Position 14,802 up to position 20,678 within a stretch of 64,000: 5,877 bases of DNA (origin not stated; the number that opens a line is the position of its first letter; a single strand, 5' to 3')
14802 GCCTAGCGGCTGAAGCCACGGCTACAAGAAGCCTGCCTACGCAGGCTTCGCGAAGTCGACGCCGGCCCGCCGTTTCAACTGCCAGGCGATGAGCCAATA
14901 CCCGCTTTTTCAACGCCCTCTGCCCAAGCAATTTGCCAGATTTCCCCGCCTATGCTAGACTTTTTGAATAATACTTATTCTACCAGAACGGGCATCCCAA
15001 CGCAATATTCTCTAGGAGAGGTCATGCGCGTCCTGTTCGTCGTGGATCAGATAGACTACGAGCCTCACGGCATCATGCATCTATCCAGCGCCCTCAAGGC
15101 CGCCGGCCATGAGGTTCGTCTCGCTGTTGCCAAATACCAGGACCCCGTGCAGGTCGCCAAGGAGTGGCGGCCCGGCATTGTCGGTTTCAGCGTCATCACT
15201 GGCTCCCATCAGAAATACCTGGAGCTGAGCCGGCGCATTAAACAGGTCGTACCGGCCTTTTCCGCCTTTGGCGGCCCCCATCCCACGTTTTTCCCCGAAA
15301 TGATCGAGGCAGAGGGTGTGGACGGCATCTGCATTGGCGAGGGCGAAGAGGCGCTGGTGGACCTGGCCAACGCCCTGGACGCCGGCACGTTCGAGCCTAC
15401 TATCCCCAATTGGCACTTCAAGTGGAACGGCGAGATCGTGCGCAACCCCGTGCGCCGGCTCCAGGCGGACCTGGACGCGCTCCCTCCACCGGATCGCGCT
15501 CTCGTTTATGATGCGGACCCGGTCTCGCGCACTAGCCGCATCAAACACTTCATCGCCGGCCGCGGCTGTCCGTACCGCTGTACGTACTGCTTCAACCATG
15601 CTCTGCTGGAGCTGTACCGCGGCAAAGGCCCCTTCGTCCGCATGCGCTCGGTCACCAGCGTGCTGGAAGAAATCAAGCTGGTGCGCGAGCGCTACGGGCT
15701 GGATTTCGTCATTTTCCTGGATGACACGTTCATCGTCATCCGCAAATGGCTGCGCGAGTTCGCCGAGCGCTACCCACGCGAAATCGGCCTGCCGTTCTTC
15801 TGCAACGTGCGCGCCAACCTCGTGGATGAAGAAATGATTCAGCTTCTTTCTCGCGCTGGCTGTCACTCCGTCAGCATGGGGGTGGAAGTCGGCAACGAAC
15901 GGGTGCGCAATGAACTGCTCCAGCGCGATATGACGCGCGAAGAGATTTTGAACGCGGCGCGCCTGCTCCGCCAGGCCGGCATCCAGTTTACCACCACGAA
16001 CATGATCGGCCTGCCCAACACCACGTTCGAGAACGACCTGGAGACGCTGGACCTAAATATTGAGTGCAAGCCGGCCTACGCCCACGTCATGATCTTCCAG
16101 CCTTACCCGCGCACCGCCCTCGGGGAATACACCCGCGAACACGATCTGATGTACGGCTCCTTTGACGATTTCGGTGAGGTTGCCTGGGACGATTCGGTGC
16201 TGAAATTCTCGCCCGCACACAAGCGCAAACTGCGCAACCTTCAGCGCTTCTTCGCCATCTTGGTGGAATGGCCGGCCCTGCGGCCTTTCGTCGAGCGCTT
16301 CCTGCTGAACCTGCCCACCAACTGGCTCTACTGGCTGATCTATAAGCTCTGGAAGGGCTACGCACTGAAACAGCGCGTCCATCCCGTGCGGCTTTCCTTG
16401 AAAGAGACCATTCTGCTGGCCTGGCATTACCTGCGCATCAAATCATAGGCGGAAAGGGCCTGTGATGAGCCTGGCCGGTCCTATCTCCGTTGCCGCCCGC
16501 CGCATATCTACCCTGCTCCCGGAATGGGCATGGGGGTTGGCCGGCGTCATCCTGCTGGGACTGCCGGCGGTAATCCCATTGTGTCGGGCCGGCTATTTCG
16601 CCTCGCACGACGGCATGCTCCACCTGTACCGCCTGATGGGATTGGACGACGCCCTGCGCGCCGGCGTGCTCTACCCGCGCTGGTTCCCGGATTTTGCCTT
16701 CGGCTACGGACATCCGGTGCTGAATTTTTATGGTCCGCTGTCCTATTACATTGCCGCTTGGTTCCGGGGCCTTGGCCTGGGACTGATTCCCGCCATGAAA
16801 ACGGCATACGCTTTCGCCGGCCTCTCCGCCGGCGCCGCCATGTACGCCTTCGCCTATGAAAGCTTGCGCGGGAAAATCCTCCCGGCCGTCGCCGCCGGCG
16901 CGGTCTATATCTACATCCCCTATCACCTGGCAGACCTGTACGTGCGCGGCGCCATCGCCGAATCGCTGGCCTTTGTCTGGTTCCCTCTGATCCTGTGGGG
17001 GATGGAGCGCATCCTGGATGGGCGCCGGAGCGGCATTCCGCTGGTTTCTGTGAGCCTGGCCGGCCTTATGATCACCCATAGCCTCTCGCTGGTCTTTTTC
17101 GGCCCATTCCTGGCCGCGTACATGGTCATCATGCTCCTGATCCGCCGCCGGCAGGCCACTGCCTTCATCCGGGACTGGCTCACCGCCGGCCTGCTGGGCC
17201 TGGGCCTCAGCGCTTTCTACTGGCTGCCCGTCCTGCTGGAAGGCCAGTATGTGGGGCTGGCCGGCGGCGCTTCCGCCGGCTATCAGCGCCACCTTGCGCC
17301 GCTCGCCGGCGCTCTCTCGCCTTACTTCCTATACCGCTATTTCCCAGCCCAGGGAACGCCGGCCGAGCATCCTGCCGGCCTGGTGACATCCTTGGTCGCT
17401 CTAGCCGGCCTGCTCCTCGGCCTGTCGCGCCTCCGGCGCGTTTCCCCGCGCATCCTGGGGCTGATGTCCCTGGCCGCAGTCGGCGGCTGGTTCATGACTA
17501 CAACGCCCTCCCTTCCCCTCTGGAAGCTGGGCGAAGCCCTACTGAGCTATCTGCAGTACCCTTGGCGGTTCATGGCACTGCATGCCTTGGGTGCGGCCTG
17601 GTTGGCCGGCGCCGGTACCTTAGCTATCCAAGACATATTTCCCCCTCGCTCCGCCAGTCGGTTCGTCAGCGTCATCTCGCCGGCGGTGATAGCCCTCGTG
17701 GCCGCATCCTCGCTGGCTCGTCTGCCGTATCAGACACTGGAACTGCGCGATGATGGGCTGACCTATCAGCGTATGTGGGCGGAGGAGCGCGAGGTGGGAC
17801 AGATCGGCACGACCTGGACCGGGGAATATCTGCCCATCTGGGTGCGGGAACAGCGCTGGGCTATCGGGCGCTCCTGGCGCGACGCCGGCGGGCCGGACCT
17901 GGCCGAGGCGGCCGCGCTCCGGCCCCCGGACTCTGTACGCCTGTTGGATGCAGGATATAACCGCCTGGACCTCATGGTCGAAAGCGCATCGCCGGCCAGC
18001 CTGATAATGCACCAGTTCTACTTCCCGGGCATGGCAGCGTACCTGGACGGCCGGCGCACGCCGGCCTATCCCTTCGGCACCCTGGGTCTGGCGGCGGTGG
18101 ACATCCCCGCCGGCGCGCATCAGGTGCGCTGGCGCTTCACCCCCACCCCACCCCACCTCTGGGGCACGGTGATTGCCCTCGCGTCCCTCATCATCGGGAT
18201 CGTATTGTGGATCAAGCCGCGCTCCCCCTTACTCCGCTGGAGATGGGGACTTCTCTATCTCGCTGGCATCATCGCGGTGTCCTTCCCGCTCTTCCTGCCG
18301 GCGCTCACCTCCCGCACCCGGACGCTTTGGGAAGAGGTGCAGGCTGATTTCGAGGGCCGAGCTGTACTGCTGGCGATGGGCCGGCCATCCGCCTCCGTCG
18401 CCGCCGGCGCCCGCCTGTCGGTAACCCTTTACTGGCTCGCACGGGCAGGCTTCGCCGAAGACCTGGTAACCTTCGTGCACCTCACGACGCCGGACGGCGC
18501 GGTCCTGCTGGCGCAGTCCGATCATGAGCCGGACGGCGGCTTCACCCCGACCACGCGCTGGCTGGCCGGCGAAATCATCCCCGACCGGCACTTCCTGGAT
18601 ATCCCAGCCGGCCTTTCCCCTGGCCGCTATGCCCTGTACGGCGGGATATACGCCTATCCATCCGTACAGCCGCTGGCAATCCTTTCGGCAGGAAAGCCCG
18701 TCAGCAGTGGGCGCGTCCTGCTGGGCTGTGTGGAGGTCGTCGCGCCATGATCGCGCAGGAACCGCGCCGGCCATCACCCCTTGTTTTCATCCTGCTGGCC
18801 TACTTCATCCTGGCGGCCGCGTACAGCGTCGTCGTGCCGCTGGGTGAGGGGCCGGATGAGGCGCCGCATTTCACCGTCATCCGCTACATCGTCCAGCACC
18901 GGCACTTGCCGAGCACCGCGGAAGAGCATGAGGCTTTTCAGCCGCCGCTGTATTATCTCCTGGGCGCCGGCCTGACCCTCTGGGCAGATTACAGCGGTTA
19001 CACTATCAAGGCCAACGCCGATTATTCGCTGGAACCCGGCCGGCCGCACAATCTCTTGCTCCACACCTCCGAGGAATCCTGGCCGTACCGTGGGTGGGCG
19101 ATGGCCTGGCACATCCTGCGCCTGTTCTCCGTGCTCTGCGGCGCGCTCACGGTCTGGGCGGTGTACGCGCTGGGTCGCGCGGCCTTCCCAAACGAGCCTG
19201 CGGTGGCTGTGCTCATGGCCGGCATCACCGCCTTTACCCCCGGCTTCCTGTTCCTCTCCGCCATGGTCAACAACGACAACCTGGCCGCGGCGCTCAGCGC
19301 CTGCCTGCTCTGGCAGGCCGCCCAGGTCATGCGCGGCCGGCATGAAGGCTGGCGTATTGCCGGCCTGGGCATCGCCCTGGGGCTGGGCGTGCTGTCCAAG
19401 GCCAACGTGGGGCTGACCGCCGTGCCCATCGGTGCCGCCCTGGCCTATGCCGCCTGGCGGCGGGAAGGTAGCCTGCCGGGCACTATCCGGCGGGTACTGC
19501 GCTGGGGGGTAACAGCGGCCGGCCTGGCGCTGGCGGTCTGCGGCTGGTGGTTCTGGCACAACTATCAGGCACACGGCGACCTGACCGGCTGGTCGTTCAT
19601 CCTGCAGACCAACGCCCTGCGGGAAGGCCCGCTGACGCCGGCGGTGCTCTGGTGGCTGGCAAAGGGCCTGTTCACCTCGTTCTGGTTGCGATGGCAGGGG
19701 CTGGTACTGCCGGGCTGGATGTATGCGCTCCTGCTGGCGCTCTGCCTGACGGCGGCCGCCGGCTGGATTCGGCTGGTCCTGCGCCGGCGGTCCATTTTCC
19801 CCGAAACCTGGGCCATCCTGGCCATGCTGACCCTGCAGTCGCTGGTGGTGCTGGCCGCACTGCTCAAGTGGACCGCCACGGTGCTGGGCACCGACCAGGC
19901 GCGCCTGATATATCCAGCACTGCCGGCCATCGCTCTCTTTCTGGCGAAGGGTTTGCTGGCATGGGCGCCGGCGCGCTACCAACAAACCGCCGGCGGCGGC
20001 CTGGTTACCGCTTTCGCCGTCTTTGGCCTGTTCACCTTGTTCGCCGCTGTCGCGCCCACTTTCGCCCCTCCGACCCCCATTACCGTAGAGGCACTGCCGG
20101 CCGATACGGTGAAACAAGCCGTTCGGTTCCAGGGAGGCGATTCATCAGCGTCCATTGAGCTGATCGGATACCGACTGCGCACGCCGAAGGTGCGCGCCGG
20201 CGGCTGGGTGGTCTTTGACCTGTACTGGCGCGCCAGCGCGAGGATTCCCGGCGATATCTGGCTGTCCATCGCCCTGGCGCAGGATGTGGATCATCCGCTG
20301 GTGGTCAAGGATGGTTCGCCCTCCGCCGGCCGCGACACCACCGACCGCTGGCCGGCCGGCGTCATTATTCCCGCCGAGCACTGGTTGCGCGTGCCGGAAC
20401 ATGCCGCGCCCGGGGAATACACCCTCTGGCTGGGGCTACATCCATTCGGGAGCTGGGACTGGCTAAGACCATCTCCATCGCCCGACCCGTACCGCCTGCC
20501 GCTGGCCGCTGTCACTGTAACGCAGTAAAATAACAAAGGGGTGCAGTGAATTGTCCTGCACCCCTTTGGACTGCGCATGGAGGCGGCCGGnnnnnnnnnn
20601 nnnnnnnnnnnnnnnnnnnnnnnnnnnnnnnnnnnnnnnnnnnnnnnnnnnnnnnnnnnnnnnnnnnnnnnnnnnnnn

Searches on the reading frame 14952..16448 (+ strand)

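Call 75: search_protein_families(library=pfam, proteins=[window:14952-16448:+], max_evalue=0.00001)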
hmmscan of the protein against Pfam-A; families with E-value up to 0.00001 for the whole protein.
window:14952-16448:+ (498 aa): 2 families
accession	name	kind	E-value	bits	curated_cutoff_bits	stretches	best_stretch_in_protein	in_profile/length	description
PF04055.27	Radical_SAM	-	4.4e-24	86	29.5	1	202-367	3-164/166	Radical SAM superfamily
PF02310.24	B12-binding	-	1.3e-18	67.4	32.1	1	26-138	2-120/121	B12 binding domain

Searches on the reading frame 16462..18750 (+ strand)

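Call 75: search_protein_families(library=pfam, proteins=[window:16462-18750:+], max_evalue=0.00001)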
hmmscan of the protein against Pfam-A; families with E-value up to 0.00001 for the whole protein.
window:16462-18750:+ (762 aa): 2 families
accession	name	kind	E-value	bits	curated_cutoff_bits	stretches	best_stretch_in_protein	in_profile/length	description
PF10131.15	PTPS_related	-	5.9e-12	45.3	26.4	1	87-356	1-258/621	6-pyruvoyl-tetrahydropterin synthase related domain; membrane protein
PF09586.16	YfhO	-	1e-06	27.9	28.5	0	88-393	63-364/835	Bacterial membrane protein YfhO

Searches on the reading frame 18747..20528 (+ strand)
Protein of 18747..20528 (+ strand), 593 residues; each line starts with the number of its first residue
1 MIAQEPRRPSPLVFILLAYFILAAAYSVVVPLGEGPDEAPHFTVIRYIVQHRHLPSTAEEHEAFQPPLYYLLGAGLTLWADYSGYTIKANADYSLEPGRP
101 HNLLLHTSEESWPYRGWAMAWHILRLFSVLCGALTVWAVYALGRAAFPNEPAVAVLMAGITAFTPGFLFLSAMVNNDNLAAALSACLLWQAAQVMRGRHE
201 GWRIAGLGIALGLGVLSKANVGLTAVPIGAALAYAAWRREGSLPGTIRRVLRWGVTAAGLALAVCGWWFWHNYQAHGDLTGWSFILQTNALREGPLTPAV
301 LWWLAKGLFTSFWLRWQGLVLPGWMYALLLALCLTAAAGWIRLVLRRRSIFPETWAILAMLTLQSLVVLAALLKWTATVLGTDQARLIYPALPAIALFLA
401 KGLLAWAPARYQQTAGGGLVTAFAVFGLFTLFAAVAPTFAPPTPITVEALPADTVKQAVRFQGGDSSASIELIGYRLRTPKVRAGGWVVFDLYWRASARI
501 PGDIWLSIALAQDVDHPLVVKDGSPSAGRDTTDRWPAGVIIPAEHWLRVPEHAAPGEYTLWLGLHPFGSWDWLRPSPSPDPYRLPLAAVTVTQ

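Call 75: search_protein_families(library=pfam, proteins=[window:18747-20528:+], max_evalue=0.00001)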
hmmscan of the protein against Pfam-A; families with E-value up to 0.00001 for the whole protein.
window:18747-20528:+ (593 aa): 2 families
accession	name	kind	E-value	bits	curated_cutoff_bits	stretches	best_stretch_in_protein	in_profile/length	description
PF13231.12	PMT_2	-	2.3e-12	47.8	26.1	1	124-267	24-157/160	Dolichyl-phosphate-mannose-protein mannosyltransferase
PF02366.24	PMT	-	7.5e-11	42.5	22.7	1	124-269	85-233/245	Dolichyl-phosphate-mannose-protein mannosyltransferase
